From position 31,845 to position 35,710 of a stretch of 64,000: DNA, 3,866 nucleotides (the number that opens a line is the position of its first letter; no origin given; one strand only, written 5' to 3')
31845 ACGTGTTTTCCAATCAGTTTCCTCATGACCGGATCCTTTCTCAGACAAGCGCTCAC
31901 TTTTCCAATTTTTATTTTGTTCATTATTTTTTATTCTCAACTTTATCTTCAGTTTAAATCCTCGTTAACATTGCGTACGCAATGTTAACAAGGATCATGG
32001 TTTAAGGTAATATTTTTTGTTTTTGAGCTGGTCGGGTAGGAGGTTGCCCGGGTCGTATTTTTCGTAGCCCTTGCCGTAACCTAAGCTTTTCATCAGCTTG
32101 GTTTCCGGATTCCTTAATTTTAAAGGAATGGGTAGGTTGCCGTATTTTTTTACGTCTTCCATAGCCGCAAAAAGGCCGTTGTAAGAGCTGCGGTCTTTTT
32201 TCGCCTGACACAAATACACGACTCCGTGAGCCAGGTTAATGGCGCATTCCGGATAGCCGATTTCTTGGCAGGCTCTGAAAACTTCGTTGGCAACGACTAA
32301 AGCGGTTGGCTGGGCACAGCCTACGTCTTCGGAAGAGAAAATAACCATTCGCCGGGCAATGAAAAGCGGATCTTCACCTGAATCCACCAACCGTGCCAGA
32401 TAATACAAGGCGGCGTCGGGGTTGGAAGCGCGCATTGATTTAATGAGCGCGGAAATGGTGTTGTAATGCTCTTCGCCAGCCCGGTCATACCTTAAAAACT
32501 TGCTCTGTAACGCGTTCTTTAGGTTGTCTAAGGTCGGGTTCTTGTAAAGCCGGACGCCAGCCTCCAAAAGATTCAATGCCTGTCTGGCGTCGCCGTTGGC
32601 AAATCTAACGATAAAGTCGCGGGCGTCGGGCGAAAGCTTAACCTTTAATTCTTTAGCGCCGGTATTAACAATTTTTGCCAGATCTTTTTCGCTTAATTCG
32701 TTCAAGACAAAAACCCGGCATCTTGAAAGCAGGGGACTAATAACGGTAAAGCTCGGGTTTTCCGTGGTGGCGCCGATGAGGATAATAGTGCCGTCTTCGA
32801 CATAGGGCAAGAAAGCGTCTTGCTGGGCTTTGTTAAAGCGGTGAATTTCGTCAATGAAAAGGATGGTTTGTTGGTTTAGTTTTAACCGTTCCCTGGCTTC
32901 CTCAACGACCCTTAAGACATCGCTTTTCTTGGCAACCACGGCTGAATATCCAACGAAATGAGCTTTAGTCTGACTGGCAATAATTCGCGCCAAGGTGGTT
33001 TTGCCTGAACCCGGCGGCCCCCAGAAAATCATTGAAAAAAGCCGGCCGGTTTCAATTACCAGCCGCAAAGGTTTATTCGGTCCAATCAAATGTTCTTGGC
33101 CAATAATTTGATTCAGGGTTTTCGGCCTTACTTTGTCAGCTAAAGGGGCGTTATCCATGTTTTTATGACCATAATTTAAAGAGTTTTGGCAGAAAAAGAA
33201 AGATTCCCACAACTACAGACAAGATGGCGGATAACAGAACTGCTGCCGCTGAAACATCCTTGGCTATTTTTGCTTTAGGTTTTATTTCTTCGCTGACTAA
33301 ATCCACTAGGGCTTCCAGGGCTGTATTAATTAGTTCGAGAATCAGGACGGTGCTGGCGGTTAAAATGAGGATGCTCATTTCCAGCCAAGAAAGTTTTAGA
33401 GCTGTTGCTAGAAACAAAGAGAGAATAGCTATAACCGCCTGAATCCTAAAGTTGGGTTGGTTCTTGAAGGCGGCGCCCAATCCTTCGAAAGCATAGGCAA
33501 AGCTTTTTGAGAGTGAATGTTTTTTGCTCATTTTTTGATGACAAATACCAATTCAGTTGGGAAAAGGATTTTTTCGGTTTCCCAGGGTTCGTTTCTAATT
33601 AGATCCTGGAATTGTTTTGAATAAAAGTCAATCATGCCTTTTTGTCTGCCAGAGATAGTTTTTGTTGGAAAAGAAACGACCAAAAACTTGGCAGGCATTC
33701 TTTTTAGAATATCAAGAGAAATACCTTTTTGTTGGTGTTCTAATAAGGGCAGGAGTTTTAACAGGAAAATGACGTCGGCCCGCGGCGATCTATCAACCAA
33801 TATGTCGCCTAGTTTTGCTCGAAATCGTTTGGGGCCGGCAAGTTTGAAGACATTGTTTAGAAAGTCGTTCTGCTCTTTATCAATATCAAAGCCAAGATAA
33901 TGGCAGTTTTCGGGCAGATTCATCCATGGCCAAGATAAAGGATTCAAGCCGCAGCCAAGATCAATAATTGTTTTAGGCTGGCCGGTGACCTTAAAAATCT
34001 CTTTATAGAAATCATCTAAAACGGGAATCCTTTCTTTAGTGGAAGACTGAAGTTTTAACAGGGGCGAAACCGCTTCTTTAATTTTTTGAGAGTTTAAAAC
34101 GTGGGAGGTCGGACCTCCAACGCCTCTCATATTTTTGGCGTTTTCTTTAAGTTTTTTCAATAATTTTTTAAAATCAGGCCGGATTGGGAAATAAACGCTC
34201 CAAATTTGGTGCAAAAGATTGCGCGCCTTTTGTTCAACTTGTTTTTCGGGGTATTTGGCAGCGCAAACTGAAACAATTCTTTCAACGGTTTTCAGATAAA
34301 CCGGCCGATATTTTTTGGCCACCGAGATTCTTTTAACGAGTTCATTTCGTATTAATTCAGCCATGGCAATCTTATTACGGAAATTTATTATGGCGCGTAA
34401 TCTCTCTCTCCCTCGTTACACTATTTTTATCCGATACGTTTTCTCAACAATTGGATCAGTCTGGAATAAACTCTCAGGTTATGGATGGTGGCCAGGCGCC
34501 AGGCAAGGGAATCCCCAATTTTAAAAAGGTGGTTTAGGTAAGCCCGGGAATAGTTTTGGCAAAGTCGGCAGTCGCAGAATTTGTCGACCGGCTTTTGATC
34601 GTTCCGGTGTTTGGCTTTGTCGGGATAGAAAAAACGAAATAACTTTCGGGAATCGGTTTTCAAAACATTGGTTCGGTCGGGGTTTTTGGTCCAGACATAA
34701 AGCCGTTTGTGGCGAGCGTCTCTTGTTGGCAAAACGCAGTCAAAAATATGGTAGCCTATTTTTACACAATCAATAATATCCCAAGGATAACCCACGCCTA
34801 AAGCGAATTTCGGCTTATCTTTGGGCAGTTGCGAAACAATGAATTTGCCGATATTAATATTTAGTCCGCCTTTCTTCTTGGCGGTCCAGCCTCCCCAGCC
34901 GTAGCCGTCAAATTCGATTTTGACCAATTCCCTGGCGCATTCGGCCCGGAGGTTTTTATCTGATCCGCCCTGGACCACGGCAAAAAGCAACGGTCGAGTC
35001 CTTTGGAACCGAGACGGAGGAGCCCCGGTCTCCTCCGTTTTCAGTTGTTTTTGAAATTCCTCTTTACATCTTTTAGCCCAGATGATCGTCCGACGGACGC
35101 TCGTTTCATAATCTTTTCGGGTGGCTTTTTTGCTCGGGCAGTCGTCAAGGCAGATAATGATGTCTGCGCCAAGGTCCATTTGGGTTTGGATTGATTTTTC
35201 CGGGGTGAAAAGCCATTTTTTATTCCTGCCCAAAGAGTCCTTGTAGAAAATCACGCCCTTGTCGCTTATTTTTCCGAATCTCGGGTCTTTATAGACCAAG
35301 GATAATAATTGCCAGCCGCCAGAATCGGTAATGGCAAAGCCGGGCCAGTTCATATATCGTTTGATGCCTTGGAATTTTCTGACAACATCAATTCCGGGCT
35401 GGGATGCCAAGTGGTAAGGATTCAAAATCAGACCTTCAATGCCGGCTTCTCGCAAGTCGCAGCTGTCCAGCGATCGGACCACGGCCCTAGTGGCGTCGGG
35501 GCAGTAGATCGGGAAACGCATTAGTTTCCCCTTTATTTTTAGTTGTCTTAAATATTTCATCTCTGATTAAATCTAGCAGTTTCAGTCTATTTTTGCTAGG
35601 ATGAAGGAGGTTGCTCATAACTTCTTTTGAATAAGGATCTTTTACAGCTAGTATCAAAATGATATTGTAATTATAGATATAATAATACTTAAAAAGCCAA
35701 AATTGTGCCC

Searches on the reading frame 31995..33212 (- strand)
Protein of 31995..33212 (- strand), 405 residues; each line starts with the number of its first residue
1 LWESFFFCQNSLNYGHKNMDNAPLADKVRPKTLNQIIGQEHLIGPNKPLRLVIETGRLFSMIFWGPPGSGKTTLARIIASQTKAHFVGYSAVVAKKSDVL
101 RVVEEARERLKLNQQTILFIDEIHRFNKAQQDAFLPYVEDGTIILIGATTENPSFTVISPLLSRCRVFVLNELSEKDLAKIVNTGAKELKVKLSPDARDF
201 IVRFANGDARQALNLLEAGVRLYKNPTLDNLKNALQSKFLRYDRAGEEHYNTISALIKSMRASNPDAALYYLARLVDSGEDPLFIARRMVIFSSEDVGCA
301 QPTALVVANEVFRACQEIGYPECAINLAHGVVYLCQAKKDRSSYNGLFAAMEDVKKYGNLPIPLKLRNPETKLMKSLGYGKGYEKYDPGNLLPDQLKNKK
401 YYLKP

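Call 82: search_protein_families(library=pfam, proteins=[window:31995-33212:-], max_evalue=0.0001)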
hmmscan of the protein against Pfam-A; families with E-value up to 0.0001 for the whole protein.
window:31995-33212:- (405 aa): 9 families
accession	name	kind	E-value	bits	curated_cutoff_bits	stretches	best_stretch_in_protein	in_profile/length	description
PF12002.13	MgsA_C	-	7.7e-48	163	27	1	263-402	2-148/167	MgsA AAA+ ATPase C terminal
PF16193.11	AAA_assoc_2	-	2.9e-24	85.6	34.3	1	188-261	2-81/81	AAA C-terminal domain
PF00004.35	AAA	-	1.5e-17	64.7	21.2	1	61-169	1-127/131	ATPase family associated with various cellular activities (AAA)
PF05496.18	RuvB_N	-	3e-16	60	27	1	28-149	1-120/159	Holliday junction DNA helicase RuvB P-loop domain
PF07728.20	AAA_5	-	1.8e-06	28.4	22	0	61-151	2-103/139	AAA domain (dynein-related subfamily)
PF13173.12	AAA_14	-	1.7e-05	25.3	27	1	62-159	6-109/129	AAA domain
PF01078.27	Mg_chelatase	-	1.8e-05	24.7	20.3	0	58-79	22-43/207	Magnesium chelatase, subunit ChlI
PF13401.12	AAA_22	-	4.7e-05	24.1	27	0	61-91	8-41/130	AAA domain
PF00158.32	Sigma54_activat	-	7.2e-05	23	20.2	0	109-153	88-132/168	Sigma-54 interaction domain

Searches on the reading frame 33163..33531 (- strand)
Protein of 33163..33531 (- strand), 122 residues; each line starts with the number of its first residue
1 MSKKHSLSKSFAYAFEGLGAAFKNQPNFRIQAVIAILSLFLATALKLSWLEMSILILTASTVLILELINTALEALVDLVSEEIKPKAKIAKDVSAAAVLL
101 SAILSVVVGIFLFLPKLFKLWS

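Call 85: search_protein_families(library=pfam, proteins=[window:33163-33531:-], max_evalue=0.01)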
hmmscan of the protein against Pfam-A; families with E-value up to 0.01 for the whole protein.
window:33163-33531:- (122 aa): 1 family
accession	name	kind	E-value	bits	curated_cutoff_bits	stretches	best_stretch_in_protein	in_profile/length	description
PF01219.24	DAGK_prokar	-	2.9e-33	114.2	22.3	1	13-113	2-102/102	Prokaryotic diacylglycerol kinase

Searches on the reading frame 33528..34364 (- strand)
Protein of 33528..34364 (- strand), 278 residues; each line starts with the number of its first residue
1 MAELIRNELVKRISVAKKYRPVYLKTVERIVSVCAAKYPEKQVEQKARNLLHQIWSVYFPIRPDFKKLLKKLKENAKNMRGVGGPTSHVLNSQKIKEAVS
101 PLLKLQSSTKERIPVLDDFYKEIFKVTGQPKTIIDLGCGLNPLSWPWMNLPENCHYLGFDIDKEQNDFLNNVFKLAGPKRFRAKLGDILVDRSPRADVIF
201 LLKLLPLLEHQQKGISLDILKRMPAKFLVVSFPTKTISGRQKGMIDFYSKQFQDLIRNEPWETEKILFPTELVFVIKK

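Call 82: search_protein_families(library=pfam, proteins=[window:33528-34364:-], max_evalue=0.0001)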
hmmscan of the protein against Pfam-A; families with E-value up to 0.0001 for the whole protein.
window:33528-34364:- (278 aa): 1 family
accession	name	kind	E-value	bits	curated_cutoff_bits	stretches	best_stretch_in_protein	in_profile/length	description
PF07091.17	FmrO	-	2.7e-46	158.5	27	1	17-275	3-255/255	Ribosomal RNA methyltransferase (FmrO)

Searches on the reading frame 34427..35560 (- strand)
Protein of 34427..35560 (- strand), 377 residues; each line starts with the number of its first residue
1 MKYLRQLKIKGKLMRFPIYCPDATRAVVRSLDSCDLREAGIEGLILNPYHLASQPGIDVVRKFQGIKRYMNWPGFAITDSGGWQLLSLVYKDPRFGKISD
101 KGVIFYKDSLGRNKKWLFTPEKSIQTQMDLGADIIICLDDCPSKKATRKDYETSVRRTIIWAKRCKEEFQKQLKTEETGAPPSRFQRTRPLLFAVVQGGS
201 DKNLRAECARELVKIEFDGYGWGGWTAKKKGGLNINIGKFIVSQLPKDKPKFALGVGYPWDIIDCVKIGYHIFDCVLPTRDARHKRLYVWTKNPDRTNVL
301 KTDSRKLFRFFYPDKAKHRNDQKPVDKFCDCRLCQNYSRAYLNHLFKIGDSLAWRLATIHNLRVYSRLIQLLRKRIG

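Call 83: search_protein_families(library=pfam, proteins=[window:34427-35560:-], max_evalue=0.0001)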
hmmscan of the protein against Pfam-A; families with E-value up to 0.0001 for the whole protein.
window:34427-35560:- (377 aa): 1 family
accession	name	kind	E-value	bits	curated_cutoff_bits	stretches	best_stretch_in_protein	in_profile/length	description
PF01702.25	TGT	-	1.5e-90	304.3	26.3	1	6-376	7-339/357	Queuine tRNA-ribosyltransferase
